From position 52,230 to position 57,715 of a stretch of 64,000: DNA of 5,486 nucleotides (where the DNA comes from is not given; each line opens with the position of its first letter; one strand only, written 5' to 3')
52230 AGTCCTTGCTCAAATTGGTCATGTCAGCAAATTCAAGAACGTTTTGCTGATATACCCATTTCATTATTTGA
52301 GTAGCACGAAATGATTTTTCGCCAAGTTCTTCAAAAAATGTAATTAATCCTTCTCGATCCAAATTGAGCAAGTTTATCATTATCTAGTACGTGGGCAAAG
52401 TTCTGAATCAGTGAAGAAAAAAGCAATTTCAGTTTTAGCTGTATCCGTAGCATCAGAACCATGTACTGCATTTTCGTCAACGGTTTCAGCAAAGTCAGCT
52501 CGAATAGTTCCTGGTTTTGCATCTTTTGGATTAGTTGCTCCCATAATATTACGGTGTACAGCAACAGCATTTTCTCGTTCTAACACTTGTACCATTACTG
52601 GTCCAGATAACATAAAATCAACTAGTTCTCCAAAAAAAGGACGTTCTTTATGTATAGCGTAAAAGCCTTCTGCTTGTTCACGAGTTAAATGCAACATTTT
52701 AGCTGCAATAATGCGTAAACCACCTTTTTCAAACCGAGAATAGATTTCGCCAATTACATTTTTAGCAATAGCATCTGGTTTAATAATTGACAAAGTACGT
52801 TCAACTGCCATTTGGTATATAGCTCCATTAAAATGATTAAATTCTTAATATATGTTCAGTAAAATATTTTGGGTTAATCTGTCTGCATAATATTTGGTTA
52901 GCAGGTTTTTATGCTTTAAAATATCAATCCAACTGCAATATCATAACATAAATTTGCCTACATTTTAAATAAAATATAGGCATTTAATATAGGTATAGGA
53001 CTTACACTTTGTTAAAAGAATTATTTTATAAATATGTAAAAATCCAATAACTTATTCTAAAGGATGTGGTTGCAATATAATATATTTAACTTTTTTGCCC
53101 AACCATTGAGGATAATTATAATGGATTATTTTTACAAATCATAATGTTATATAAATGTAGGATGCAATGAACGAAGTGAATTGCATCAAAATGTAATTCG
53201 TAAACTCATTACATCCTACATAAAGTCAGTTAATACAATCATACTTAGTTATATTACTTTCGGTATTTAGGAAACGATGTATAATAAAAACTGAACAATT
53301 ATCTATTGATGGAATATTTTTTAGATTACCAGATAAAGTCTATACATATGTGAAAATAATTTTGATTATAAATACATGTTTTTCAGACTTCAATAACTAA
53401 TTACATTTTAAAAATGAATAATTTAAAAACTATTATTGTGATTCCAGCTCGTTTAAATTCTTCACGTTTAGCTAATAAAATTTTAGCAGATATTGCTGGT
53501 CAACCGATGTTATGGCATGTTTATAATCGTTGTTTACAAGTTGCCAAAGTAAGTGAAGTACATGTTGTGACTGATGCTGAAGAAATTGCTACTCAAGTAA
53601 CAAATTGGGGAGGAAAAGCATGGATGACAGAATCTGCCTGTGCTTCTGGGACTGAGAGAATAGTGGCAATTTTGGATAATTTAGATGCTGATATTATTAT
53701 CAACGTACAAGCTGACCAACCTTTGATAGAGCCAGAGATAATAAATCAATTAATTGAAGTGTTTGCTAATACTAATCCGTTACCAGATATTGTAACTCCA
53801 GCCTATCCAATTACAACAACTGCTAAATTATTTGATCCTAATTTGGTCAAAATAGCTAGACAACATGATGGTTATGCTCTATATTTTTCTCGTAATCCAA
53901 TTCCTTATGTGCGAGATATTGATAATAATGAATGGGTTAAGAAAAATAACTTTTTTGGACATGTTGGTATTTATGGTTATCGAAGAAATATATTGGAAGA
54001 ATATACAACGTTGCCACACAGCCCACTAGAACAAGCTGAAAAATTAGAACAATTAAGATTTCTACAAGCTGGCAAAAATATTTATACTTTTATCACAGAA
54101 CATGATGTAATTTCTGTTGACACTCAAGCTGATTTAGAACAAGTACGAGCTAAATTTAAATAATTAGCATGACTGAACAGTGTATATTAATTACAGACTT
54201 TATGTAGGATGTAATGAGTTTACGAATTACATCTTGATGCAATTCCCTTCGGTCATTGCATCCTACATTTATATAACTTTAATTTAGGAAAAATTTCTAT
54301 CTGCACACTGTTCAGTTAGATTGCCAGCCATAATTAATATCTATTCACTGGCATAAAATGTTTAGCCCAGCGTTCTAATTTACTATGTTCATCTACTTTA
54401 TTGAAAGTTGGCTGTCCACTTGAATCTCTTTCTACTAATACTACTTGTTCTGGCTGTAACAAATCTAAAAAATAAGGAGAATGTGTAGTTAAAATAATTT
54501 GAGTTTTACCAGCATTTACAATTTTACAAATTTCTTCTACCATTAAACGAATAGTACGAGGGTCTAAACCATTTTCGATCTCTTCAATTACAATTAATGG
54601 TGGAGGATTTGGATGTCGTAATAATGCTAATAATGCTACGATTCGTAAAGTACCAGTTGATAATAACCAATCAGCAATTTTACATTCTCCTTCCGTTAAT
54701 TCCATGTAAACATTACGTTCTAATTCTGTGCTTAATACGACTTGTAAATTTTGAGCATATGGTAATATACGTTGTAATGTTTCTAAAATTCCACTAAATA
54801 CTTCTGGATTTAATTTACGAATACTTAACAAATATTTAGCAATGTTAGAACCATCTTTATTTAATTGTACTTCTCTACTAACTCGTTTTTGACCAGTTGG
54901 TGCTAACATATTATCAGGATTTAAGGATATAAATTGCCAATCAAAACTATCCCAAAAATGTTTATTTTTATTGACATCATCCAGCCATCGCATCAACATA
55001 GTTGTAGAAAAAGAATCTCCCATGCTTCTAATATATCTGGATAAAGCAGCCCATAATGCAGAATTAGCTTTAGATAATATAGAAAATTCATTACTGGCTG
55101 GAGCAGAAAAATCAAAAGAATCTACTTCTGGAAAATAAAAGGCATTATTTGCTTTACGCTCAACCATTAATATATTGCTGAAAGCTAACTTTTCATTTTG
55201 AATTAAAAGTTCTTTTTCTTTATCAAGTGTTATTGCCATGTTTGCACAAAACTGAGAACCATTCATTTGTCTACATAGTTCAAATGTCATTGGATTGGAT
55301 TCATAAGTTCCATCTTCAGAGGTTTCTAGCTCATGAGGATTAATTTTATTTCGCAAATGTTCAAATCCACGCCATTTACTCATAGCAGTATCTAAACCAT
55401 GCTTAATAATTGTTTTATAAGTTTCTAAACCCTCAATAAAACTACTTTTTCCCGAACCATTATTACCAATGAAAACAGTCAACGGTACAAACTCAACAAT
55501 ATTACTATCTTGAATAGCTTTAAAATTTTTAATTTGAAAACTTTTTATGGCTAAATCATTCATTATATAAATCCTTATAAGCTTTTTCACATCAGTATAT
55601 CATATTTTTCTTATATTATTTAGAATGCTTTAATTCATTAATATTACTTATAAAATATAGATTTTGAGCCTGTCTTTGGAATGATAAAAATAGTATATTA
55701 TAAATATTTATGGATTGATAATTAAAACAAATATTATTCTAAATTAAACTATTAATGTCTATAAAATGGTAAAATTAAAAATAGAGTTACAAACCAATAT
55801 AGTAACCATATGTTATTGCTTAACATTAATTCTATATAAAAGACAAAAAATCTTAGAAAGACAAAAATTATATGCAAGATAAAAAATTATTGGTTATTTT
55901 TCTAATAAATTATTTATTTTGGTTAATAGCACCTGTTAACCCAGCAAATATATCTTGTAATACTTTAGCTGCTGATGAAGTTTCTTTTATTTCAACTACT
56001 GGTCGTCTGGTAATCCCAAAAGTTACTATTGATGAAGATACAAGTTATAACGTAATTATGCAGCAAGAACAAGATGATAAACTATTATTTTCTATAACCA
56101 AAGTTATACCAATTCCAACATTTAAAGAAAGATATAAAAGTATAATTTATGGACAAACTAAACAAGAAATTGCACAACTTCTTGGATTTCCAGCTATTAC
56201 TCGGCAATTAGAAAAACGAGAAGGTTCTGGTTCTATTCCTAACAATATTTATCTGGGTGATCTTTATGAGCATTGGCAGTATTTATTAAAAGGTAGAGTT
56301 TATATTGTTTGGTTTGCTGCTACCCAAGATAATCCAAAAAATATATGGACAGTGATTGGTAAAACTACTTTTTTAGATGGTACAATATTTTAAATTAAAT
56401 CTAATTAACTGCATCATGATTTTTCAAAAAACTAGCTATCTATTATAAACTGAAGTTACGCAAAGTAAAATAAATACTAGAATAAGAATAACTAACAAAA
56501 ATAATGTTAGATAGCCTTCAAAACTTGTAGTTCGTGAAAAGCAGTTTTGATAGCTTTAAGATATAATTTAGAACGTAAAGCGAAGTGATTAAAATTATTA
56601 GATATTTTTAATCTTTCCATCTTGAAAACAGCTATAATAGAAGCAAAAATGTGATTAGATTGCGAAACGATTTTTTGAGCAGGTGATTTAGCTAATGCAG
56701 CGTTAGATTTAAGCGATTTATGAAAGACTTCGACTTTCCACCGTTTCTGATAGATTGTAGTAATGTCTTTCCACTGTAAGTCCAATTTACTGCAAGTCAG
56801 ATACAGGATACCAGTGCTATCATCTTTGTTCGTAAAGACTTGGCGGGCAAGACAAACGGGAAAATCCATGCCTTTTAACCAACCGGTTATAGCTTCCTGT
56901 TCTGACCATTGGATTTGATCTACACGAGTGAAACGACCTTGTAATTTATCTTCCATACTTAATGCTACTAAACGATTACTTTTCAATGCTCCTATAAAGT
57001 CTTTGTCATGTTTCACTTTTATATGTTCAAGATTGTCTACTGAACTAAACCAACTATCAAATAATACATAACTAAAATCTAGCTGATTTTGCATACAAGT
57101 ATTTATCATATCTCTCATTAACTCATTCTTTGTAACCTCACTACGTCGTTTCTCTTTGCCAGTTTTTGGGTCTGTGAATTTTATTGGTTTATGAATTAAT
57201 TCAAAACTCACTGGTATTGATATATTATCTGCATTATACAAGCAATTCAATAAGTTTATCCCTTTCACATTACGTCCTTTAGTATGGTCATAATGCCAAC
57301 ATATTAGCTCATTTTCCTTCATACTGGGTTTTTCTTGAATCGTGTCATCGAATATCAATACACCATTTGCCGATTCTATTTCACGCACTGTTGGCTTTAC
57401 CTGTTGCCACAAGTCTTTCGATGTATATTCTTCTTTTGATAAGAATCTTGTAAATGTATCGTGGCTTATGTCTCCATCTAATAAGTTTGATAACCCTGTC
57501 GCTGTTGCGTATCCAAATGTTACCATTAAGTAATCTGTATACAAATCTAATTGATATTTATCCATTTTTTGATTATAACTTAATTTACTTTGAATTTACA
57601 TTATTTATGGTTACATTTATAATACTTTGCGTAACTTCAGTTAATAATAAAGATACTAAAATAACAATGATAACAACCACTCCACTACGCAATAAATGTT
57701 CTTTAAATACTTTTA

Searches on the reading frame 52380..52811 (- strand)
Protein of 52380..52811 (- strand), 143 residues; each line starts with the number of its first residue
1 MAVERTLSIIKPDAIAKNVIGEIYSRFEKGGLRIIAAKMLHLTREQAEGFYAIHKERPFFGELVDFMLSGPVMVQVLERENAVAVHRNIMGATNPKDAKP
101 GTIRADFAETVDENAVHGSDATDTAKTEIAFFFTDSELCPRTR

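Call 41: search_protein_families(library=pfam, proteins=[window:52380-52811:-])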
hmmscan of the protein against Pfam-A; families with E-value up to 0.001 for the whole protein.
window:52380-52811:- (143 aa): 1 family
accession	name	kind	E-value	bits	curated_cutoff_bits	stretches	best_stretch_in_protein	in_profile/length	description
PF00334.24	NDK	-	9.6e-58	194.3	27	1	4-137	1-134/135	Nucleoside diphosphate kinase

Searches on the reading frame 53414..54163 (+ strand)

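Call 41: search_protein_families(library=pfam, proteins=[window:53414-54163:+])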
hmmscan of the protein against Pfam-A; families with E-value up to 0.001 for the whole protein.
window:53414-54163:+ (249 aa): 2 families
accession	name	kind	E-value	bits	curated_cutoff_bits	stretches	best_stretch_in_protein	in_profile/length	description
PF02348.25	CTP_transf_3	-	1.8e-53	182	22.6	1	7-223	1-217/217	Cytidylyltransferase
PF12804.13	NTP_transf_3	-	3.2e-13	50.6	27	1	16-132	9-124/160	MobA-like NTP transferase domain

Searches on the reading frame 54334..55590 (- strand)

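Call 41: search_protein_families(library=pfam, proteins=[window:54334-55590:-])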
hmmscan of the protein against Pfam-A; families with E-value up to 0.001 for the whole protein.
window:54334-55590:- (418 aa): 4 families
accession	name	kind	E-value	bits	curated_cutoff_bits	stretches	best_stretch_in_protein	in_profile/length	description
PF13304.12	AAA_21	-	5.1e-27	96.2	27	2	202-376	134-304/304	AAA domain, putative AbiEii toxin, Type IV TA system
PF13175.12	AAA_15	-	1.4e-20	74.7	32.1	1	15-374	3-373/374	AAA ATPase domain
PF02463.25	SMC_N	-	1.9e-13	50.8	40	1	15-377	2-204/220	RecF/RecN/SMC N terminal domain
PF13476.12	AAA_23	-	1.9e-06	29.1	27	1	19-56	3-40/201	AAA domain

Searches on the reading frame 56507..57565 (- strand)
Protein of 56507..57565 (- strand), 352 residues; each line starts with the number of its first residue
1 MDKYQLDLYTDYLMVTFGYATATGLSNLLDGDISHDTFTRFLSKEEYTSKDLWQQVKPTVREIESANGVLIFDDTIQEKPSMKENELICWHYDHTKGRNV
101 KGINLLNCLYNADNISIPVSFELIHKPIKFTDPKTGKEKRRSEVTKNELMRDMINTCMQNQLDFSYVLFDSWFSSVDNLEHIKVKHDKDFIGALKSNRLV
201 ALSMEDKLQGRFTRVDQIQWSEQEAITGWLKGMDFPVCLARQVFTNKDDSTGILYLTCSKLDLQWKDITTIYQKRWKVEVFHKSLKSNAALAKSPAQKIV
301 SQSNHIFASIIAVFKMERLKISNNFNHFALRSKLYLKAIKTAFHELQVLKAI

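Call 41: search_protein_families(library=pfam, proteins=[window:56507-57565:-])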
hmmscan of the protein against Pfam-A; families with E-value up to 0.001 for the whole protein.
window:56507-57565:- (352 aa): 3 families
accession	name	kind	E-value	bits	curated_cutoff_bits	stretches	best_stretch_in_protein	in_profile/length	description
PF13546.12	DDE_5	-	2.3e-16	60.6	27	1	7-200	16-214/272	DDE superfamily endonuclease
PF01609.27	DDE_Tnp_1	-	3.4e-09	37.2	23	1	145-313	60-198/200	Transposase DDE domain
PF04693.18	DDE_Tnp_2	-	5.1e-08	33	20.2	1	69-325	86-324/327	Archaeal putative transposase ISC1217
